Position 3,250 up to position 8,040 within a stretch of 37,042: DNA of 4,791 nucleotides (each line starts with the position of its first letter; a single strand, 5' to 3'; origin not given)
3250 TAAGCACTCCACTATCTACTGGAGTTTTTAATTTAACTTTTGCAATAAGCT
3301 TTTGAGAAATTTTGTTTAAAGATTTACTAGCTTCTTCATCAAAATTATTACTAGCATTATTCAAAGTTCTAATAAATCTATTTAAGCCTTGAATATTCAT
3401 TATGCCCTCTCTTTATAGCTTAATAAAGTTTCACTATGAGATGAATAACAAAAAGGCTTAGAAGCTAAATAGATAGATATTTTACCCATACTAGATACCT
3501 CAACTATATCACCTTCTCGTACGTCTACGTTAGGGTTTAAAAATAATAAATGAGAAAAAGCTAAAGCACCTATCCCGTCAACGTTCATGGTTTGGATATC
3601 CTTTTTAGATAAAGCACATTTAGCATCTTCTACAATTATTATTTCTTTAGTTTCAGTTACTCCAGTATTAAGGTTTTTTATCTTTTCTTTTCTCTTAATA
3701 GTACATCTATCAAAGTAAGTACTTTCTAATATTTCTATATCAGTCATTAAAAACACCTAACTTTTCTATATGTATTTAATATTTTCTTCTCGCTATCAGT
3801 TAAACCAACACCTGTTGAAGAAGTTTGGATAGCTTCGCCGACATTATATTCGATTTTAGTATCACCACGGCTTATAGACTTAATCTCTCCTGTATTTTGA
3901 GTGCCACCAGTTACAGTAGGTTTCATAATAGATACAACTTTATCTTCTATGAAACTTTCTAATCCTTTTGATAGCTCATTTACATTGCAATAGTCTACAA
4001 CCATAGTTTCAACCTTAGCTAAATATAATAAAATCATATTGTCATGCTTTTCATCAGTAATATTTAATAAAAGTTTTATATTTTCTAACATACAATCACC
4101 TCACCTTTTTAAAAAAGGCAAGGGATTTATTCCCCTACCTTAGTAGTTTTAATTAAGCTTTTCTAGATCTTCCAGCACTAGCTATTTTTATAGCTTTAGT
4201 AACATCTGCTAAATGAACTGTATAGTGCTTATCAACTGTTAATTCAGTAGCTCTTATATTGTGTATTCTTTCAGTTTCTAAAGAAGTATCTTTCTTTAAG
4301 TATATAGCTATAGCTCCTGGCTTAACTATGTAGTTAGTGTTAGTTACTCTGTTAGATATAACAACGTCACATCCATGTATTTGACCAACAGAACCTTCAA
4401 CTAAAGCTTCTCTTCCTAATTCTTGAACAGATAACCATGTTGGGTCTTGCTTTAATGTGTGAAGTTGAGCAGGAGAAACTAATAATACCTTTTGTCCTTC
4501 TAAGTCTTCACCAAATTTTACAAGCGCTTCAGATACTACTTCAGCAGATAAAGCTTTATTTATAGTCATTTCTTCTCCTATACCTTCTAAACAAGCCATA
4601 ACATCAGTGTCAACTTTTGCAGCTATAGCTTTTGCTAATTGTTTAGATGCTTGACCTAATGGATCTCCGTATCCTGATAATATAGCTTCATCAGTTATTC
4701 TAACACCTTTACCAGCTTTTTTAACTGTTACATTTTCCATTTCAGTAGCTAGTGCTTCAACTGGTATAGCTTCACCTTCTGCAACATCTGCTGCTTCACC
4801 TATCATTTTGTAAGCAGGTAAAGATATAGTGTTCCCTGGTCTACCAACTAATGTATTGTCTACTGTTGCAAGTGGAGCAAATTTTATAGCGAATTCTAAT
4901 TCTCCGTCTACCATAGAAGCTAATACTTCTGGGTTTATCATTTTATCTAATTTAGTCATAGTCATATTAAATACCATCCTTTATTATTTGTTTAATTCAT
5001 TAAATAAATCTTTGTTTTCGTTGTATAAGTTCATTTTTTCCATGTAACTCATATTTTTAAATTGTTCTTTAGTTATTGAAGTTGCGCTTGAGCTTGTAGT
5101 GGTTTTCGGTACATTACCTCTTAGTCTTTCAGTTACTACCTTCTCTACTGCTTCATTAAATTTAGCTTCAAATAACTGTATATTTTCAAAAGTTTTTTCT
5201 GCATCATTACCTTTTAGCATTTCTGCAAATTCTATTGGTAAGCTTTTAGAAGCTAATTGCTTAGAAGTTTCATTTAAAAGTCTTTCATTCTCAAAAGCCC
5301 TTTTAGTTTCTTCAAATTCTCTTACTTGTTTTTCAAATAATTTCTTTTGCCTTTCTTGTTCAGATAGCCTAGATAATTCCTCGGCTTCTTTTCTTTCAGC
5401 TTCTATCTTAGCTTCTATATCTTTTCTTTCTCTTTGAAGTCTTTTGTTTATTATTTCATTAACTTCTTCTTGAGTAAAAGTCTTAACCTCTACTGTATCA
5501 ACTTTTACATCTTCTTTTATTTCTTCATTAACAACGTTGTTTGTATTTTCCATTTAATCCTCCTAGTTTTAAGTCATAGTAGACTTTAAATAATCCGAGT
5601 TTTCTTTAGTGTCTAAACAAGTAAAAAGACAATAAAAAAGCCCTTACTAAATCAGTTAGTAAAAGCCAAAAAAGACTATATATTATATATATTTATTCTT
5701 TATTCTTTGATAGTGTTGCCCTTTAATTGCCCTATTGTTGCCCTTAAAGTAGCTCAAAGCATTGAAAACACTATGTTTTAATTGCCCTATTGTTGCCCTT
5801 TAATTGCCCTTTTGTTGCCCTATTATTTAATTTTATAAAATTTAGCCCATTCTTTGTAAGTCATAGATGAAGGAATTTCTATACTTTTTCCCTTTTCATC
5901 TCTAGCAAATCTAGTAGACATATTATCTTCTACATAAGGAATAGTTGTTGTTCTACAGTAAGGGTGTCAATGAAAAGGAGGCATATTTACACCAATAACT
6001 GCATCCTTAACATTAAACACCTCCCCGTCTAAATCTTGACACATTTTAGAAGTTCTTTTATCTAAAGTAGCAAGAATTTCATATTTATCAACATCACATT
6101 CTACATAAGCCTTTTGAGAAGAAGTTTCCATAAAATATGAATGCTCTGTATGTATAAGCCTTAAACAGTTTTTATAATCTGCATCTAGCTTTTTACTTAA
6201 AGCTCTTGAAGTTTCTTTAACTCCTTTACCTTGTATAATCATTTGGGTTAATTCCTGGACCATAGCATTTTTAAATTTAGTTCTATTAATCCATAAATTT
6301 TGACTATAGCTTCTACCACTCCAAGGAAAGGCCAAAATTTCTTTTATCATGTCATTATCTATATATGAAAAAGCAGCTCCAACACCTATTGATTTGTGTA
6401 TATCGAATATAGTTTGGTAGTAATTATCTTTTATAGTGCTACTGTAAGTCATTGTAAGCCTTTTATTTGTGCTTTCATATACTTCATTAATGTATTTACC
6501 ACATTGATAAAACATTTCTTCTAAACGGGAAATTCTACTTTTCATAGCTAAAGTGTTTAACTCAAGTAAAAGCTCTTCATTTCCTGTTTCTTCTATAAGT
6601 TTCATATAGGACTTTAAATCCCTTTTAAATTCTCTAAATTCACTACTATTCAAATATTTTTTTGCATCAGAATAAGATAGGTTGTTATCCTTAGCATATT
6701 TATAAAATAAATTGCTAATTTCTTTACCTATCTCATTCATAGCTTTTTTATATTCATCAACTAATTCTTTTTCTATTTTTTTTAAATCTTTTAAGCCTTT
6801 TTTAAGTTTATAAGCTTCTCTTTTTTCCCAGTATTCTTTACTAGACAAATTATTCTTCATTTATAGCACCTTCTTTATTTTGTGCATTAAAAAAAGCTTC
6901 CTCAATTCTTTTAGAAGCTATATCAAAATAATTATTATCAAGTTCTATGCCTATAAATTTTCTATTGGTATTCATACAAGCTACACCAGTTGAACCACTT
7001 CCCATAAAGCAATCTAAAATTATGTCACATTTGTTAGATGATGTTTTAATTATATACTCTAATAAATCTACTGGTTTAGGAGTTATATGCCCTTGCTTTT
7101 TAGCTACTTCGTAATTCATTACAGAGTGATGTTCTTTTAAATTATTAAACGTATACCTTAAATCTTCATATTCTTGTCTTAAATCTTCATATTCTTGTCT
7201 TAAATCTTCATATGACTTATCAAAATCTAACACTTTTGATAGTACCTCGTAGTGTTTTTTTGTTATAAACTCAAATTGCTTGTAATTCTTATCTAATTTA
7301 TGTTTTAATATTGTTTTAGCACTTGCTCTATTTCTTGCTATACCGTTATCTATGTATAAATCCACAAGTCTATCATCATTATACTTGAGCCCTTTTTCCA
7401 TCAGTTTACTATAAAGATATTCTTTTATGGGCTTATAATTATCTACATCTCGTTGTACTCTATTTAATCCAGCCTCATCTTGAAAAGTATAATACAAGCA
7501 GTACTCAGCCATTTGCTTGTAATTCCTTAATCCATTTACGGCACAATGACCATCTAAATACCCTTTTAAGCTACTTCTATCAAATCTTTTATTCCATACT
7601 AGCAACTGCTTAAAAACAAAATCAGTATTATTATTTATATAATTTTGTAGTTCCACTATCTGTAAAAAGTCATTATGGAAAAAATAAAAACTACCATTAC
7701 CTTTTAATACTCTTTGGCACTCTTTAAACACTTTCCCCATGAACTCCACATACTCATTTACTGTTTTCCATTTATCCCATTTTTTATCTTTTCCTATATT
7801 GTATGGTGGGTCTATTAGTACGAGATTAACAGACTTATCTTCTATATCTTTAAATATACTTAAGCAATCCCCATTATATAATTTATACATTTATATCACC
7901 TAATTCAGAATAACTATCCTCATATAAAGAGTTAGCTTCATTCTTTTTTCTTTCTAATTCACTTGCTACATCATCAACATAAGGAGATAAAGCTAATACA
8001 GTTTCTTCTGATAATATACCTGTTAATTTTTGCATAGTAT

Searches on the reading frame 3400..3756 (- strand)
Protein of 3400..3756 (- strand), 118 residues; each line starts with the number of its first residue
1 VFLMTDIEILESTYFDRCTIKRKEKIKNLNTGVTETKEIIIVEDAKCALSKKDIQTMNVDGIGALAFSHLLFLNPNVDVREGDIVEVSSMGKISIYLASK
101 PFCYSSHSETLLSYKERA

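Call 12: search_protein_families(library=phrogs, proteins=[window:3400-3756:-], max_evalue=0.001)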
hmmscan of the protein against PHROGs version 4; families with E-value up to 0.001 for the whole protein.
window:3400-3756:- (118 aa): 1 family
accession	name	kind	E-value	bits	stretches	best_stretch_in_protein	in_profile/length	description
phrog_615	-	connector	7.1e-27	94.9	1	4-117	3-116/117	head-tail adaptor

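Call 14: search_protein_families(library=pfam, proteins=[window:3400-3756:-], max_evalue=0.01)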
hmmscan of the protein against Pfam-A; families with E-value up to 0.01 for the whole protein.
window:3400-3756:- (118 aa): 0 families

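Call 59: find_homologous_proteins(query=window:3400-3756:-, max_evalue=0.001)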
Query window:3400-3756:- (118 aa): 479 proteins with E <= 0.001 among 484 candidates; the best 120 are listed.
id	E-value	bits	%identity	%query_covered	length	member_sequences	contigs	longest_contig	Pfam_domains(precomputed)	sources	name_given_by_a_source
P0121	9.9e-68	243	100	97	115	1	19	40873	-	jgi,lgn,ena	-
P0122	1.1e-61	224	92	97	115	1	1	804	-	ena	-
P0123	2.4e-61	223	92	97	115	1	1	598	-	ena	-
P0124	2.4e-61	223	91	97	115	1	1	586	-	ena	-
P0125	3.5e-61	222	91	97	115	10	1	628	-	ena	-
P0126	3.6e-61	222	90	97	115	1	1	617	-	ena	-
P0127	7.5e-61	221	89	100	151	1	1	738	-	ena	-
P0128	1.2e-60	220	90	97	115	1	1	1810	-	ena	-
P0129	1.3e-60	220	92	97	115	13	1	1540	-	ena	-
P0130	1.3e-60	220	90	97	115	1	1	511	-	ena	-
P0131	1.4e-60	220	90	97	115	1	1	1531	-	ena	-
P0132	1.5e-60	220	86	100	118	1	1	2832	-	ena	-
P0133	1.6e-60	220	91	97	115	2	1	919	-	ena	-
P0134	1.8e-60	220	90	97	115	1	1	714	-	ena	-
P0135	1.9e-60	220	91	97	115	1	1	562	-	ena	-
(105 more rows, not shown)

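Call 69: search_protein_representatives(protein=window:3400-3744:-)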
Query: 114 residues. Proteins with E-value up to 0.001 (for the whole library): 302; up to 1e-10: 43; up to 1e-30: 2. The best 150 are listed.
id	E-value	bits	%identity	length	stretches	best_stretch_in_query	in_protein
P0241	5.5e-32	126.5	81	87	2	1-61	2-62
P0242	1.1e-31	125.6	58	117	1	1-113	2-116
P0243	1.4e-25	105.9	62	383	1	2-86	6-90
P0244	8.5e-25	103.4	56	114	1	4-112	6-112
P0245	1.5e-22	96.2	46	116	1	4-113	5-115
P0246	2.0e-20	89.3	40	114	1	4-113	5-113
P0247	2.1e-20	89.3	43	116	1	3-111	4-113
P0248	1.3e-19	86.7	49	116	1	3-105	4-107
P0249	2.0e-19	86.1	73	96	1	1-63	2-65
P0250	1.1e-18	83.8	47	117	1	1-107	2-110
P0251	1.2e-18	83.6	79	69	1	62-114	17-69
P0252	1.5e-18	83.4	42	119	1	2-113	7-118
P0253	2.5e-18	82.6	42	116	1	3-113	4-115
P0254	2.7e-18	82.5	41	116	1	2-113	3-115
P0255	9.3e-18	80.8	42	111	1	5-113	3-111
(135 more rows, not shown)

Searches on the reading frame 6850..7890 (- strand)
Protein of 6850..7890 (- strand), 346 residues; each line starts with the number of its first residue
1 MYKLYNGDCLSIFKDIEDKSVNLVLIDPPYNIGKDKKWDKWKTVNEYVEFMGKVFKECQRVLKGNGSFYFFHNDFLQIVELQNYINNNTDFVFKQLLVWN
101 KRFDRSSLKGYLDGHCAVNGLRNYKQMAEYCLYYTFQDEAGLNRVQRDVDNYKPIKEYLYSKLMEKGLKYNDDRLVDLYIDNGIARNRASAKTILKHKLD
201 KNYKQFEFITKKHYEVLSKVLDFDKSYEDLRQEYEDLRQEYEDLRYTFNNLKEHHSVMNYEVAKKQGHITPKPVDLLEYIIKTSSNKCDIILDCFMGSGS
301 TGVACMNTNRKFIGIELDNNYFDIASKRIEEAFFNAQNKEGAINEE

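Call 12: search_protein_families(library=phrogs, proteins=[window:6850-7890:-], max_evalue=0.001)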
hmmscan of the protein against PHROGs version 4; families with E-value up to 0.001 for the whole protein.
window:6850-7890:- (346 aa): 15 families
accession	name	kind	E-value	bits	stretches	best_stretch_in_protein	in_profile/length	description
phrog_67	-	other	1.7e-70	240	1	1-337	123-351/743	DNA methyltransferase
phrog_498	-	other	2.8e-37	129.5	1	16-335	218-426/633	DNA methyltransferase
phrog_18293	-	other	4.5e-30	105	1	247-335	26-113/119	methyltransferase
phrog_3008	-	other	1.1e-24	88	1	263-336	145-218/244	DNA methyltransferase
phrog_6952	-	other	1.9e-23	84.2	1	202-331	51-177/181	DNA methyltransferase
phrog_6025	-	other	8.2e-21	75.5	1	2-103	12-112/192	DNA methyltransferase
phrog_8769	-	other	6.8e-19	68.5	1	288-331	12-55/71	methyltransferase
phrog_23148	-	unknown function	1.9e-15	58.3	1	261-333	78-150/165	-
phrog_23085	-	unknown function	1.5e-14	54.8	1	265-332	41-108/138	-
phrog_12862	-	unknown function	6e-11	43.4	1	2-92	3-86/149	-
phrog_16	-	DNA, RNA and nucleotide metabolism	1.8e-09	37.4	1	195-331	790-911/986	DNA helicase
phrog_12517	-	unknown function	6.3e-06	26.6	0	228-332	50-150/316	-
phrog_18146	-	other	2.4e-05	24.4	0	274-319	55-101/452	DNA methyltransferase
phrog_11619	-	other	0.00024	21.6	1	6-71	72-137/186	DNA methyltransferase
phrog_8488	-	unknown function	0.0004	21.4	1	218-297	6-85/119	-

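Call 14: search_protein_families(library=pfam, proteins=[window:6850-7890:-], max_evalue=0.01)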
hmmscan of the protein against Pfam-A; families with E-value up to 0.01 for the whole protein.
window:6850-7890:- (346 aa): 3 families
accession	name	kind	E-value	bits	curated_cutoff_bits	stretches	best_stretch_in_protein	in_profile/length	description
PF01555.25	N6_N4_Mtase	-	4.5e-47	161.3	26.7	1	21-326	1-220/221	DNA methylase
PF03602.21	Cons_hypoth95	-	0.0022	18.1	24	0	290-335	44-90/182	Conserved hypothetical protein 95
PF11557.14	Omp_AT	-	0.0047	16.4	22.5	1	21-88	189-258/327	Solitary outer membrane autotransporter beta-barrel domain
